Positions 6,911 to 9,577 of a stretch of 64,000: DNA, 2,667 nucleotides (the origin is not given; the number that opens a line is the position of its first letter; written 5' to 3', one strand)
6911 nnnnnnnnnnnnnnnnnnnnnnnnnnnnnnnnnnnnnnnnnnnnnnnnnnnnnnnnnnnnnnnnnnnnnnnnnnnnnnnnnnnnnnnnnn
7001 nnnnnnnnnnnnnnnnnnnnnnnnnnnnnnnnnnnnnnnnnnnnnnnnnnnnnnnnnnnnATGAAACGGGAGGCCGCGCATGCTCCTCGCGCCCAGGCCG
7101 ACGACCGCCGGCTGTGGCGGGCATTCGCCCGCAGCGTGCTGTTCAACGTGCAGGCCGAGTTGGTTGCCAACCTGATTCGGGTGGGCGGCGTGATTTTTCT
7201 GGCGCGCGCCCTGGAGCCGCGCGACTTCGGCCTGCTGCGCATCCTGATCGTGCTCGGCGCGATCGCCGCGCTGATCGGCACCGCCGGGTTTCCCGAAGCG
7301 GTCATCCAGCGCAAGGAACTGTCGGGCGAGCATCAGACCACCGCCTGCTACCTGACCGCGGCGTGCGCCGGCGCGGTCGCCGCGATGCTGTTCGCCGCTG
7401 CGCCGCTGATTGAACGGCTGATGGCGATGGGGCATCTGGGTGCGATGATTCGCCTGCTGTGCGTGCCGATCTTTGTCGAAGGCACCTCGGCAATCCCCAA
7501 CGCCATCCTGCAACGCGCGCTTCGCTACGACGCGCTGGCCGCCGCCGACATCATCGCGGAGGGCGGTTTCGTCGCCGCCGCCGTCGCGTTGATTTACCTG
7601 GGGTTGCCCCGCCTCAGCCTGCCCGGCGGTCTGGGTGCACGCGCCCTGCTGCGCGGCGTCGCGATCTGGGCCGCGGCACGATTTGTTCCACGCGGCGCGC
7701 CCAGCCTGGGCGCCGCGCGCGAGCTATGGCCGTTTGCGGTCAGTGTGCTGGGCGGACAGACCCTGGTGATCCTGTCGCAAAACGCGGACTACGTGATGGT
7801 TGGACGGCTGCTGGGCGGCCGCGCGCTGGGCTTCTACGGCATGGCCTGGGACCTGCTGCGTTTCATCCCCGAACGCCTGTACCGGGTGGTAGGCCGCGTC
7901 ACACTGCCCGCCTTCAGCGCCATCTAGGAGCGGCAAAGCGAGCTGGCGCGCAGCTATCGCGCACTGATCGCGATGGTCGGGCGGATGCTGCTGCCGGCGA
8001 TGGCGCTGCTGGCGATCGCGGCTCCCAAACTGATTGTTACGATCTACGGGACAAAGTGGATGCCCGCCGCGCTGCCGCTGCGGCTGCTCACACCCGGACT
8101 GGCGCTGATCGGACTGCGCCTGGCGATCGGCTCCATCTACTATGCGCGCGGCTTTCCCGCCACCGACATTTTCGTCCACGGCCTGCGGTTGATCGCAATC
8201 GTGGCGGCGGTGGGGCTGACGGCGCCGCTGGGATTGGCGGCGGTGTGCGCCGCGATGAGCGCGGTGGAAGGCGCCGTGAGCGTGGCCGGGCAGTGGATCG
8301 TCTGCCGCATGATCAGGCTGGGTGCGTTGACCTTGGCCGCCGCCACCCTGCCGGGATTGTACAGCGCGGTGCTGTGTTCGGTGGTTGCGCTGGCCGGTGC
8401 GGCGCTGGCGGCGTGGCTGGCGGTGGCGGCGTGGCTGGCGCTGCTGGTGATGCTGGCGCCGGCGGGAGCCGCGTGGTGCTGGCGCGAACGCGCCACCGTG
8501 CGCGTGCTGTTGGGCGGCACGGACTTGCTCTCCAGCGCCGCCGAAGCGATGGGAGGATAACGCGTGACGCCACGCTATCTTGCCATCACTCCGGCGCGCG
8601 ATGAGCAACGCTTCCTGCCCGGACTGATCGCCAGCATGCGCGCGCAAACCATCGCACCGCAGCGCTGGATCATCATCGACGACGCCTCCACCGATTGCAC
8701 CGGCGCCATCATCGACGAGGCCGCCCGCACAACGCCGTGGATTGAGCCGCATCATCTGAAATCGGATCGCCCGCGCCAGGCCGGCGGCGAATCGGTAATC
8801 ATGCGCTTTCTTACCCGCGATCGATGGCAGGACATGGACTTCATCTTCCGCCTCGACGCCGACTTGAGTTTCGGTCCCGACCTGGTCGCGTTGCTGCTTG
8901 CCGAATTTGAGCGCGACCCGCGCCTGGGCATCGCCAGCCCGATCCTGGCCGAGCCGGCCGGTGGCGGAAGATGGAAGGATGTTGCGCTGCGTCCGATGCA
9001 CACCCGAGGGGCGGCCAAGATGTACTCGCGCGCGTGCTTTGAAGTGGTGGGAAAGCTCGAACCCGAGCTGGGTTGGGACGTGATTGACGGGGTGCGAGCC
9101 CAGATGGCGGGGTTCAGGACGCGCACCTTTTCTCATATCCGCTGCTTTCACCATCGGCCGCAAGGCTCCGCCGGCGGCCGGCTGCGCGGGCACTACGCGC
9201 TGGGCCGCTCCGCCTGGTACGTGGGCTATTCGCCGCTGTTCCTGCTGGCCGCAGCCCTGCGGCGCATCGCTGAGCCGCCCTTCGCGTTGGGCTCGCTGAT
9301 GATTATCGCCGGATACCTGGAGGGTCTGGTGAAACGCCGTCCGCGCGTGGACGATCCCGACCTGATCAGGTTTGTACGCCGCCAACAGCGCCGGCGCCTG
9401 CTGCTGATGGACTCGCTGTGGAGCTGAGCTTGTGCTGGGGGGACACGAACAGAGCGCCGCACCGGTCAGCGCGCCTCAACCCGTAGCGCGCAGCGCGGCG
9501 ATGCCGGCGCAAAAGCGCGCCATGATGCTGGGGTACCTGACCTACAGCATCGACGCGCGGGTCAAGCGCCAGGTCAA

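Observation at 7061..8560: Wzx flippase of locus A split by a single in-frame amber codon (TAG 7925-7927)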

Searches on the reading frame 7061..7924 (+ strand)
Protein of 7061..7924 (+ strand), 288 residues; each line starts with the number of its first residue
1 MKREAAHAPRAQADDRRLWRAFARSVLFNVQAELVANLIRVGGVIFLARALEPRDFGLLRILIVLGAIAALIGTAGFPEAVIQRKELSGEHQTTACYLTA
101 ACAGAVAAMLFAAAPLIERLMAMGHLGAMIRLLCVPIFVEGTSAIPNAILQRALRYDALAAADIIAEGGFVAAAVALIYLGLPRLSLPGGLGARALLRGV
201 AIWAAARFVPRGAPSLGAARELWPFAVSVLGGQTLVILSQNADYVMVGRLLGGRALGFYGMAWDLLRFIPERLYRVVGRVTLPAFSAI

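Call 4: search_protein_families(library=pfam, proteins=[window:7061-7924:+], max_evalue=0.01)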
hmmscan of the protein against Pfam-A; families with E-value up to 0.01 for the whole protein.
seq(288 aa): 2 families
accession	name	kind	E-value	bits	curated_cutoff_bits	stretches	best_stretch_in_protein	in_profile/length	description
PF13440.11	Polysacc_synt_3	-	2.3e-42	145.7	23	1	47-288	2-243/293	Polysaccharide biosynthesis protein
PF01943.22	Polysacc_synt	-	3.4e-28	99.3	28.2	1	23-287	2-272/274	Polysaccharide biosynthesis protein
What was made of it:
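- On MurJ (MVF) lipid II flippase: Pfam returned only PF13440 and PF01943 (call 4).
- Closest known: Wzx / PST-family MOP flippases. Same: It matches Pfam PF01943 and PF13440 above the gathering scores (call 4).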

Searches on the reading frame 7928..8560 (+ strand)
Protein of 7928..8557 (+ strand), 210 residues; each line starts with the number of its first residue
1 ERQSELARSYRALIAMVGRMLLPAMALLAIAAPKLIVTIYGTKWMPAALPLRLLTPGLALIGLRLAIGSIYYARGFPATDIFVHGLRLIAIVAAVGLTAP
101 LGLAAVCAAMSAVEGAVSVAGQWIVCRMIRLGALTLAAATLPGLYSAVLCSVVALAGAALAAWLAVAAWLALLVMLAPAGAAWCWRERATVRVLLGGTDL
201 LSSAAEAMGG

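Call 4: search_protein_families(library=pfam, proteins=[window:7928-8557:+], max_evalue=0.01)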
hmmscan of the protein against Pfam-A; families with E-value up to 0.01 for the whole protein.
seq(210 aa): 1 family
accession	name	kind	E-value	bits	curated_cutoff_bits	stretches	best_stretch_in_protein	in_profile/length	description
PF13440.11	Polysacc_synt_3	-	1.4e-05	24.9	23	1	3-47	247-291/293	Polysaccharide biosynthesis protein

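Call 25: list_cluster_members(proteins=[P0016, P0001, window:7973-8560:+, window:8564-9427:+, window:6408-7064:+])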
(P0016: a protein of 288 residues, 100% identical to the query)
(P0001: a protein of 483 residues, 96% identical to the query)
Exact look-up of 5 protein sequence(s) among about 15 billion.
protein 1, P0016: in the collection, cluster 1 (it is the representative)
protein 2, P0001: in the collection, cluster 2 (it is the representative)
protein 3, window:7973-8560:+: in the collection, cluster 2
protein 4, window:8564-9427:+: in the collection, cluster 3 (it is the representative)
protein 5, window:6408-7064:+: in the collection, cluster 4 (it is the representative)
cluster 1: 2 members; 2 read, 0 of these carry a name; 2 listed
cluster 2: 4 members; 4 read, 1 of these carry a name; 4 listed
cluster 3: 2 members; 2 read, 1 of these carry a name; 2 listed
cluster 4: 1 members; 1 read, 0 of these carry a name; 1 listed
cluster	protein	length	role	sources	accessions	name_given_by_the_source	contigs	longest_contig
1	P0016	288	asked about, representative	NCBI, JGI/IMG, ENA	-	-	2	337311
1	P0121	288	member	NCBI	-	-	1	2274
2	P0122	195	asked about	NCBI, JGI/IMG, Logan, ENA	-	-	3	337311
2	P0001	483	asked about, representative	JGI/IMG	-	O-antigen/teichoic acid export membrane protein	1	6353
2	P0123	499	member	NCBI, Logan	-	-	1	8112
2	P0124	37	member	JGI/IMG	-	-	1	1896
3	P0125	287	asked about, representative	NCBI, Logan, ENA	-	-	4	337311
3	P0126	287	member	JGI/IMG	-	biofilm PGA synthesis N-glycosyltransferase PgaC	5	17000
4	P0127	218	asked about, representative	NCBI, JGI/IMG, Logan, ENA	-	-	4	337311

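Call 27: find_encoding_contigs(protein=P0123, flank=8000, max_places=6)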
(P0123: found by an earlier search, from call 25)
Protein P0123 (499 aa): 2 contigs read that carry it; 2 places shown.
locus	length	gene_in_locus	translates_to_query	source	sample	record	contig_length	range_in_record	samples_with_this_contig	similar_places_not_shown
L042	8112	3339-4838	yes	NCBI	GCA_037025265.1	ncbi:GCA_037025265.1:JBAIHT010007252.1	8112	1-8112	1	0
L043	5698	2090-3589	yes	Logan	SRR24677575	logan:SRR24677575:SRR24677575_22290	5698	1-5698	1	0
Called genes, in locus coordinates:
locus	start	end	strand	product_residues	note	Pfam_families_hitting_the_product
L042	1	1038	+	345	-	?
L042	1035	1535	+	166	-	PF25084:LbH_EIF2B (weak), PF25087:GMPPB_C, PF14602:Hexapep_2 (faint), PF00132:Hexapep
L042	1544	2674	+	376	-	PF00155:Aminotran_1_2, PF01041:DegT_DnrJ_EryC1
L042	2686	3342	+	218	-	PF02397:Bac_transf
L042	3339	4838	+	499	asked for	PF01943:Polysacc_synt, PF13440:Polysacc_synt_3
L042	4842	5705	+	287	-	PF00535:Glycos_transf_2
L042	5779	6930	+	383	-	PF13439:Glyco_transf_4, PF13579:Glyco_trans_4_4, PF00534:Glycos_transf_1, PF13692:Glyco_trans_1_4, PF13524:Glyco_trans_1_2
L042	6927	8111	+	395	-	?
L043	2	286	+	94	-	?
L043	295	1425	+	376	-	PF00155:Aminotran_1_2, PF01041:DegT_DnrJ_EryC1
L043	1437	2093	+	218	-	PF02397:Bac_transf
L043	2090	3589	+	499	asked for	PF01943:Polysacc_synt, PF13440:Polysacc_synt_3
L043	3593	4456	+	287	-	PF00535:Glycos_transf_2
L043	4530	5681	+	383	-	PF13439:Glyco_transf_4, PF13579:Glyco_trans_4_4, PF00534:Glycos_transf_1, PF13692:Glyco_trans_1_4, PF13524:Glyco_trans_1_2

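Call 28: find_encoding_contigs(protein=P0121, flank=8000, max_places=6)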
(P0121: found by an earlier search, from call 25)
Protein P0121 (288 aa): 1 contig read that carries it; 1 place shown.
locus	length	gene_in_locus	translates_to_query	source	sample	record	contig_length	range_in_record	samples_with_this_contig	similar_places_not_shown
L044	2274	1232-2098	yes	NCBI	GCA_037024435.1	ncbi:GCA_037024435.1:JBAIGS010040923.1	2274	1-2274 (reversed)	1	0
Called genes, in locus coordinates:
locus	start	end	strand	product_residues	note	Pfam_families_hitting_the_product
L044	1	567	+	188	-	?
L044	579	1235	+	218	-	PF02397:Bac_transf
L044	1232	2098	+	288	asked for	PF01943:Polysacc_synt, PF13440:Polysacc_synt_3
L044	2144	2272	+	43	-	?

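Call 29: find_encoding_contigs(protein=window:7973-8560:+, flank=3000, max_places=10)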
Protein window:7973-8560:+ (195 aa): 4 contigs read that carry it; 3 places shown.
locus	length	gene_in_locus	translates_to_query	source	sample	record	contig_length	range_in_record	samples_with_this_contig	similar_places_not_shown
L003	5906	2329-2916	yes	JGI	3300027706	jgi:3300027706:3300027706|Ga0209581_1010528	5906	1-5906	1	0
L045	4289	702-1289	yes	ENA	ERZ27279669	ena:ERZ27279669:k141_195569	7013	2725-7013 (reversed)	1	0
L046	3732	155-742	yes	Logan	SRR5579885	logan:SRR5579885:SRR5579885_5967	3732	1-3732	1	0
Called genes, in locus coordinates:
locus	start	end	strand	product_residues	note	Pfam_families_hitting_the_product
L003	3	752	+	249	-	?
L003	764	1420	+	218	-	PF02397:Bac_transf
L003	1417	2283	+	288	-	PF01943:Polysacc_synt, PF13440:Polysacc_synt_3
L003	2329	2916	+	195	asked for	-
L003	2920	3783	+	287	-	PF00535:Glycos_transf_2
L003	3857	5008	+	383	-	PF13439:Glyco_transf_4, PF13579:Glyco_trans_4_4, PF00534:Glycos_transf_1, PF13692:Glyco_trans_1_4, PF13524:Glyco_trans_1_2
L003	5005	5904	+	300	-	?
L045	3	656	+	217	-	?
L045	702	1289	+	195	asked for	-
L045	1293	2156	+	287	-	PF00535:Glycos_transf_2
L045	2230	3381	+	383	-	PF13439:Glyco_transf_4, PF13579:Glyco_trans_4_4, PF00534:Glycos_transf_1, PF13692:Glyco_trans_1_4, PF13524:Glyco_trans_1_2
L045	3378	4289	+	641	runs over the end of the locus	PF04932:Wzy_C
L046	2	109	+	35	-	?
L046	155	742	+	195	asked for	-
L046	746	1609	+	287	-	PF00535:Glycos_transf_2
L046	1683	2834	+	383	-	PF13439:Glyco_transf_4, PF13579:Glyco_trans_4_4, PF00534:Glycos_transf_1, PF13692:Glyco_trans_1_4, PF13524:Glyco_trans_1_2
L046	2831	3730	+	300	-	?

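Call 54: search_protein_families(library=ncbifam, proteins=[P0123], max_evalue=0.00001)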
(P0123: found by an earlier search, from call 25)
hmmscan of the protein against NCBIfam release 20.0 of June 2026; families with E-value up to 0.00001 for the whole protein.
P0123 (499 aa): 3 families
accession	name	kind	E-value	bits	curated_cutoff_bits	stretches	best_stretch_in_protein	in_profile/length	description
NF007773.0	PRK10459.1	equivalog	4.3e-41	141.4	273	1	37-466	22-456/492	MOP flippase family protein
NF058658.1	Oglyco_Wzx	exception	6.9e-31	107.8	720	1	30-443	18-431/478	O-glycosylation flippase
NF047674.1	TeichurnBiosyTuaB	equivalog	4.6e-29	101.8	580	1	33-465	19-455/469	teichuronic acid biosynthesis protein TuaB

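Call 62: find_encoding_contigs(protein=P0126, flank=4000, max_places=10)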
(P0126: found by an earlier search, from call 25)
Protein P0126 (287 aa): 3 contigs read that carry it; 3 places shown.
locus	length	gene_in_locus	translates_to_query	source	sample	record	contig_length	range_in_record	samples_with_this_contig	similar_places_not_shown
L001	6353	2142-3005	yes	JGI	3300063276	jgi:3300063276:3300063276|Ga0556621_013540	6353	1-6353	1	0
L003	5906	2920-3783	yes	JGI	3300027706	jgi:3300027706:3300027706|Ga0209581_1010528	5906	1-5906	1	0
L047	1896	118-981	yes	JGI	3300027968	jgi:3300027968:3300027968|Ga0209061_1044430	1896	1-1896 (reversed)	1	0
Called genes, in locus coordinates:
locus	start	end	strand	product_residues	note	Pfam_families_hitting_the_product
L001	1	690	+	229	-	?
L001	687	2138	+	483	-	PF01943:Polysacc_synt, PF13440:Polysacc_synt_3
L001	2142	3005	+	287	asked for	PF00535:Glycos_transf_2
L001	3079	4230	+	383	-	PF13439:Glyco_transf_4, PF13579:Glyco_trans_4_4, PF00534:Glycos_transf_1, PF13692:Glyco_trans_1_4, PF13524:Glyco_trans_1_2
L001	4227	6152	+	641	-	PF04932:Wzy_C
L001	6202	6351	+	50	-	?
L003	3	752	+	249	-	?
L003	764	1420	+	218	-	PF02397:Bac_transf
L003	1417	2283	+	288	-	PF01943:Polysacc_synt, PF13440:Polysacc_synt_3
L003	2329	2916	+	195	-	-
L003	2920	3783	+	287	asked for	PF00535:Glycos_transf_2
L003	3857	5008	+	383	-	PF13439:Glyco_transf_4, PF13579:Glyco_trans_4_4, PF00534:Glycos_transf_1, PF13692:Glyco_trans_1_4, PF13524:Glyco_trans_1_2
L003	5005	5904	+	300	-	?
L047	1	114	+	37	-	?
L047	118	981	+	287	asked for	PF00535:Glycos_transf_2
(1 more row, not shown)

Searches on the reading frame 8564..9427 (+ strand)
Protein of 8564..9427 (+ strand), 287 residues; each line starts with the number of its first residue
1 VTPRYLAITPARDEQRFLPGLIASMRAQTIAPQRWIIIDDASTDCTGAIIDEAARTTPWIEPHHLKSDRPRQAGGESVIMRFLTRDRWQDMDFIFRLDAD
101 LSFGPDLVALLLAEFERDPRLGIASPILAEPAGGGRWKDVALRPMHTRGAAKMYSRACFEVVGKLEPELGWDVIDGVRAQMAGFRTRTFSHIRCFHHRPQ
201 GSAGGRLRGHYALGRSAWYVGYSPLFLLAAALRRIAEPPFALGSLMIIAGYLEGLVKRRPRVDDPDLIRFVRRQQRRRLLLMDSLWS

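Call 54: search_protein_families(library=ncbifam, proteins=[P0123], max_evalue=0.00001)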
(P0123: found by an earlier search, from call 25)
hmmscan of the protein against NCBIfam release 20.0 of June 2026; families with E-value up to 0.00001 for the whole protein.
P0123 (499 aa): 3 families
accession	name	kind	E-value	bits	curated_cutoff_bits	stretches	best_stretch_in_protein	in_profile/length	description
NF007773.0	PRK10459.1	equivalog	4.3e-41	141.4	273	1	37-466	22-456/492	MOP flippase family protein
NF058658.1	Oglyco_Wzx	exception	6.9e-31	107.8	720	1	30-443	18-431/478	O-glycosylation flippase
NF047674.1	TeichurnBiosyTuaB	equivalog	4.6e-29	101.8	580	1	33-465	19-455/469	teichuronic acid biosynthesis protein TuaB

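Call 63: find_encoding_contigs(protein=window:8564-9427:+, flank=4000, max_places=10)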
Protein window:8564-9427:+ (287 aa): 7 contigs read that carry it; 6 places shown.
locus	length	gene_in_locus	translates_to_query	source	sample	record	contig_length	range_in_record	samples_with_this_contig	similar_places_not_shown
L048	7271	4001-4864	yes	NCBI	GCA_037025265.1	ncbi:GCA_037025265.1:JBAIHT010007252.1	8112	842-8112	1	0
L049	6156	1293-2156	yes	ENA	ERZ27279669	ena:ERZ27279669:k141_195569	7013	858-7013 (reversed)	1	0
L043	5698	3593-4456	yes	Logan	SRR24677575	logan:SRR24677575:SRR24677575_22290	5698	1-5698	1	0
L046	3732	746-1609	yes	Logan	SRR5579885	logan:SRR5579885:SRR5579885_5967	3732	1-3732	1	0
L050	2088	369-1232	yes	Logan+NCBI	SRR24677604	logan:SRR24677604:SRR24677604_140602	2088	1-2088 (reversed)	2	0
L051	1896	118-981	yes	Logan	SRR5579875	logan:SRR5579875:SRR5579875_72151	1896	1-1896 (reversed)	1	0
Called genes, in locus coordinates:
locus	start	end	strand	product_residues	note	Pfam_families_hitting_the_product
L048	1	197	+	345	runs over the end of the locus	?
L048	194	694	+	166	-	PF25084:LbH_EIF2B (weak), PF25087:GMPPB_C, PF14602:Hexapep_2 (faint), PF00132:Hexapep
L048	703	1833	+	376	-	PF00155:Aminotran_1_2, PF01041:DegT_DnrJ_EryC1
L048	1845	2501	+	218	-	PF02397:Bac_transf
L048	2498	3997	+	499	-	PF01943:Polysacc_synt, PF13440:Polysacc_synt_3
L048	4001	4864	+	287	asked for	PF00535:Glycos_transf_2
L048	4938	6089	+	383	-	PF13439:Glyco_transf_4, PF13579:Glyco_trans_4_4, PF00534:Glycos_transf_1, PF13692:Glyco_trans_1_4, PF13524:Glyco_trans_1_2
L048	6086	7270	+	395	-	?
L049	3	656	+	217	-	?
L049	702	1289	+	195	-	-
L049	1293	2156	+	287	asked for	PF00535:Glycos_transf_2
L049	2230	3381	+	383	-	PF13439:Glyco_transf_4, PF13579:Glyco_trans_4_4, PF00534:Glycos_transf_1, PF13692:Glyco_trans_1_4, PF13524:Glyco_trans_1_2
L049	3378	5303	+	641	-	PF04932:Wzy_C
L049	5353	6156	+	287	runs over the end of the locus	PF01522:Polysacc_deac_1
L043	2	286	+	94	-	?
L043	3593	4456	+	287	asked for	PF00535:Glycos_transf_2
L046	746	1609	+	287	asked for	PF00535:Glycos_transf_2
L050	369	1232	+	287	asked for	PF00535:Glycos_transf_2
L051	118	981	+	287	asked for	PF00535:Glycos_transf_2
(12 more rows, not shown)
